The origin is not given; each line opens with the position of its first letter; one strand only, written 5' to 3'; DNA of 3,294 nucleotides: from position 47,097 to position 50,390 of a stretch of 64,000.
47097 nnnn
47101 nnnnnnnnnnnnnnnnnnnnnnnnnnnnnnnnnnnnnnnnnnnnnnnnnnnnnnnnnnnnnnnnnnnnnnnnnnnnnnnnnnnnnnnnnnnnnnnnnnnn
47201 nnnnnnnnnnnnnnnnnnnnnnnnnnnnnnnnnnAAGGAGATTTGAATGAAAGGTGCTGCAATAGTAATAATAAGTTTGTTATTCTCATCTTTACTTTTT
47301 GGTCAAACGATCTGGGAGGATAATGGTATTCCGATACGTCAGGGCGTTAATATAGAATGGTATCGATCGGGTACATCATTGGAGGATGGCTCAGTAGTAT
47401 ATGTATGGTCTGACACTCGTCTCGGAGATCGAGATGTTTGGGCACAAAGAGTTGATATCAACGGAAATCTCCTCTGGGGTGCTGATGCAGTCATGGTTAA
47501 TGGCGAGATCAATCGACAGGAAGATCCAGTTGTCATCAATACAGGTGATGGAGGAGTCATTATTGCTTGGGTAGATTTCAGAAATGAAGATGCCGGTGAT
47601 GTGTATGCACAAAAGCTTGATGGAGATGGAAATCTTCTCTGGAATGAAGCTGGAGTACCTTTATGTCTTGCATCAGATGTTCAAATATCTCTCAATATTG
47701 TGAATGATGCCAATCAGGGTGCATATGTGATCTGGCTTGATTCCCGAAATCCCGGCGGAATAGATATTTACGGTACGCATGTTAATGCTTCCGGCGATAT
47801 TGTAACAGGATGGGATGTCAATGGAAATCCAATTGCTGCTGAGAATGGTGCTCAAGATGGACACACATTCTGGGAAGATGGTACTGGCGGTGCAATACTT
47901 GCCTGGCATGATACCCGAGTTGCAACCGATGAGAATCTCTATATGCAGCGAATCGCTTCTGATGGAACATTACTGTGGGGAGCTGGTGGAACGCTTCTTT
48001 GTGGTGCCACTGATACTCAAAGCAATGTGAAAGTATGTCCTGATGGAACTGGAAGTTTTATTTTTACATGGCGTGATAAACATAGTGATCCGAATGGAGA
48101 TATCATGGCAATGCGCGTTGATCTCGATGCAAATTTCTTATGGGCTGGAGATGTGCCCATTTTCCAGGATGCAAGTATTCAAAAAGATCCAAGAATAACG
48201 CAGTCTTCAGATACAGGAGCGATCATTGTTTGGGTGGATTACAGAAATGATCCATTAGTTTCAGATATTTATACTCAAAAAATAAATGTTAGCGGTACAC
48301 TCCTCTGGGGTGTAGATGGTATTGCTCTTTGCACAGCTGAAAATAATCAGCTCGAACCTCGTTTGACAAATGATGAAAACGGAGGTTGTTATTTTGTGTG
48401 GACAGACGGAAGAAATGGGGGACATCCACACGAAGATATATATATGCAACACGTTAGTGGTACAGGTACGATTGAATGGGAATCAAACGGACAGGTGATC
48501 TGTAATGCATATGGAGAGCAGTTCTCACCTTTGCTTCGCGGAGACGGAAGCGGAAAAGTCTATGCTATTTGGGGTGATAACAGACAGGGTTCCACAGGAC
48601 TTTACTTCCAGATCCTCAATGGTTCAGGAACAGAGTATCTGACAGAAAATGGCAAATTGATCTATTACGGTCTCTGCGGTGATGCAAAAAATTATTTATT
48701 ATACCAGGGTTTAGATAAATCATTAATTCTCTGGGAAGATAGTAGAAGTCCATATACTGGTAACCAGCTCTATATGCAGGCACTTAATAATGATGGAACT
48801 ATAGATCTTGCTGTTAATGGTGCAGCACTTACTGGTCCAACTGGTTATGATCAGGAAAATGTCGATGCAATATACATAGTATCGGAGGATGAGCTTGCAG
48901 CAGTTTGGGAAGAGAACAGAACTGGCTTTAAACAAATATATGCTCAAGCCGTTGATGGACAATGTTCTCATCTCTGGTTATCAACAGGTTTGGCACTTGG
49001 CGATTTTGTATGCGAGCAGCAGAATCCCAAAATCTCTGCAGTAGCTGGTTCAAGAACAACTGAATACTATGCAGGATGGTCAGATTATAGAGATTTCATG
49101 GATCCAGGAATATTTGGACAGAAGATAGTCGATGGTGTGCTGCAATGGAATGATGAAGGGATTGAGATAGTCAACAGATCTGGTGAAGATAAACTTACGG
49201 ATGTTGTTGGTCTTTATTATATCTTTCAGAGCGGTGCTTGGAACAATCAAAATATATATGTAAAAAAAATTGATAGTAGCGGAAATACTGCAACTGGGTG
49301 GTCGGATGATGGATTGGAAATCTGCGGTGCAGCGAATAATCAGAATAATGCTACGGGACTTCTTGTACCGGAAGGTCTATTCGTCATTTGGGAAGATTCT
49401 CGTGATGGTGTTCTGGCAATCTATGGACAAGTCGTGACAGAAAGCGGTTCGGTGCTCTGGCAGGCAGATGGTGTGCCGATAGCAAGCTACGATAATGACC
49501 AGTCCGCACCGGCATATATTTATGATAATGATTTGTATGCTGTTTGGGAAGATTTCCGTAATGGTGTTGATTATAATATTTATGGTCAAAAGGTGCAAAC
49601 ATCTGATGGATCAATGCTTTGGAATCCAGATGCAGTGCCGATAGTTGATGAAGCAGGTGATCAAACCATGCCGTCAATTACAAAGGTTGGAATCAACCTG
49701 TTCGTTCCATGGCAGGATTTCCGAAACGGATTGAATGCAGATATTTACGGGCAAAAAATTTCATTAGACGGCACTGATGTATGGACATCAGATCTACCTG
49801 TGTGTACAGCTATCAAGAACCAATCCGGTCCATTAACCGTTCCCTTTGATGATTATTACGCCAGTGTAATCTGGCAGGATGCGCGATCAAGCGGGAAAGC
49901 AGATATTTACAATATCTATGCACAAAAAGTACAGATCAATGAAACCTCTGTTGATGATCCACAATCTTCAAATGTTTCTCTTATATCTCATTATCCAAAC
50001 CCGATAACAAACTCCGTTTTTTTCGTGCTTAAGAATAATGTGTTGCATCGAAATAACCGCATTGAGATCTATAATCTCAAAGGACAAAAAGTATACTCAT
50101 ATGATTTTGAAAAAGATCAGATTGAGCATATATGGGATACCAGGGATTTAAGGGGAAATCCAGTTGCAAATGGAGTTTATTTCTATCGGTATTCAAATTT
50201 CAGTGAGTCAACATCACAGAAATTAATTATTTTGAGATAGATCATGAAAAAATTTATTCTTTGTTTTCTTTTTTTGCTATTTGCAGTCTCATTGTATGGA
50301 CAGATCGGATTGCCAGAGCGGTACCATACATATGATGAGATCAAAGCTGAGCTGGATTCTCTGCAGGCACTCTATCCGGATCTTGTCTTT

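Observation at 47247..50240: T9SS cargo protein built from ~16 tandem ~55-aa repeats of an unrecognised type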

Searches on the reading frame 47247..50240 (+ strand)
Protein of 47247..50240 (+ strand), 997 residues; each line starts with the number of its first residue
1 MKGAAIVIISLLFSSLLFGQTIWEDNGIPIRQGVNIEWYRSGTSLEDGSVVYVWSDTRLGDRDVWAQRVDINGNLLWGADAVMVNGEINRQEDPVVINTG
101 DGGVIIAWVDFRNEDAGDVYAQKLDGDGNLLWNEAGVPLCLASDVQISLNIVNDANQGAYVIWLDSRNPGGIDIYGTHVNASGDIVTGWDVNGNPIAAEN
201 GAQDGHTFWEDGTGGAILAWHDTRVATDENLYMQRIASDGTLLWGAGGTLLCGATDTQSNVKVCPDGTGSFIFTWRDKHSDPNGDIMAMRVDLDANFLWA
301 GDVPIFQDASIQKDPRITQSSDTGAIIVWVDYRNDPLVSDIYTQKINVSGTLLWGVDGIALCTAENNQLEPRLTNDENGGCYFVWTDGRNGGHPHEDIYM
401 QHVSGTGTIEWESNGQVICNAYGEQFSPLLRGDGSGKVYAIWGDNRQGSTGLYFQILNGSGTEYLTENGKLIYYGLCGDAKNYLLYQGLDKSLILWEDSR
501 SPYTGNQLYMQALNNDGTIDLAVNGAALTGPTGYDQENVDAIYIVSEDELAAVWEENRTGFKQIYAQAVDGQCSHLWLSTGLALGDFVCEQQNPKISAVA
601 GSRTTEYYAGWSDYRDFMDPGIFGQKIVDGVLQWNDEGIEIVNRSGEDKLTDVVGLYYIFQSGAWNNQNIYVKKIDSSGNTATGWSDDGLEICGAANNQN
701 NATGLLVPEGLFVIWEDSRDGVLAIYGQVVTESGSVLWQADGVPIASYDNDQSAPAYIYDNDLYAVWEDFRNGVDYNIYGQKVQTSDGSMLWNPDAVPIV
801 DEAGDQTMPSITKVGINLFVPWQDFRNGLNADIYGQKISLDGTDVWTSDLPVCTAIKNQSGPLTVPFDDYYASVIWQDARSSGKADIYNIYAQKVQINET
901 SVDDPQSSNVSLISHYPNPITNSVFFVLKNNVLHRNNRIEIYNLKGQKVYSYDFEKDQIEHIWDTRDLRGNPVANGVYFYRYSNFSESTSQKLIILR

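Call 4: search_protein_families(library=pfam, proteins=[window:47247-50240:+], max_evalue=0.01)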
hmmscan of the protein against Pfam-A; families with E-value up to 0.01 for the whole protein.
window:47247-50240:+ (997 aa): 2 families
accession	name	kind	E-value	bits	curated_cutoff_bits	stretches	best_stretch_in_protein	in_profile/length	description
PF18962.6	Por_Secre_tail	-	1.5e-09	38.4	27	1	916-995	2-75/75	Secretion system C-terminal sorting domain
PF13585.12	CHU_C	-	5.7e-06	26.8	27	1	924-984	17-72/86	CHU_C Type IX secretion signal domain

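Call 6: search_protein_families(library=ncbifam, proteins=[window:47247-50240:+], max_evalue=10)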
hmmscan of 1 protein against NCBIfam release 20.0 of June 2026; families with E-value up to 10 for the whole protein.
window:47247-50240:+ (997 aa): 3 families
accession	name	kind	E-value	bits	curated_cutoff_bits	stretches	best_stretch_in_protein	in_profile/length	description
TIGR04183.1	Por_Secre_tail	domain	2.9e-09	36.8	23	1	916-995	2-71/72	T9SS type A sorting domain-containing protein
TIGR04275.1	beta_prop_Msarc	repeat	1.5e-07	31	85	4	158-175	18-34/40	beta-propeller repeat protein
NF033707.1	T9SS_sortase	equivalog_domain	3.4e-07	28.3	420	1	899-991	985-1084/1095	type IX secretion system sortase PorU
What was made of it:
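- On PorZ: No hit in the query (call 6).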

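Call 9: search_protein_families(library=pfam, proteins=[window:47307-49946:+], max_evalue=10)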
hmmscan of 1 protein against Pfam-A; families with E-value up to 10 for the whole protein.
window:47307-49946:+ (880 aa): 3 families
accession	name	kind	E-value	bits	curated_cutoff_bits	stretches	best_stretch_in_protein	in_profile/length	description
PF24797.1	Beta-prop_WDR35_TULP_N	-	0.01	15.5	80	2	347-403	80-135/332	WDR35/TULP4 N-terminal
PF03640.20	Lipoprotein_15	-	0.017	15.1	24.4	1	709-735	3-29/47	Secreted repeat of unknown function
PF18830.6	LPD16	-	0.2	11.8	27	1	736-776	7-47/82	Large polyvalent protein-associated domain 16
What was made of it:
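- No GH43 hit reaches significance in the query itself (calls 4, 9).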

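Call 10: search_solved_structures(query=window:47247-50240:+, max_evalue=10, show_alignments=2)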
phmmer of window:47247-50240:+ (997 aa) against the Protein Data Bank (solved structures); distinct sequences matched with E-value up to 10: 0.
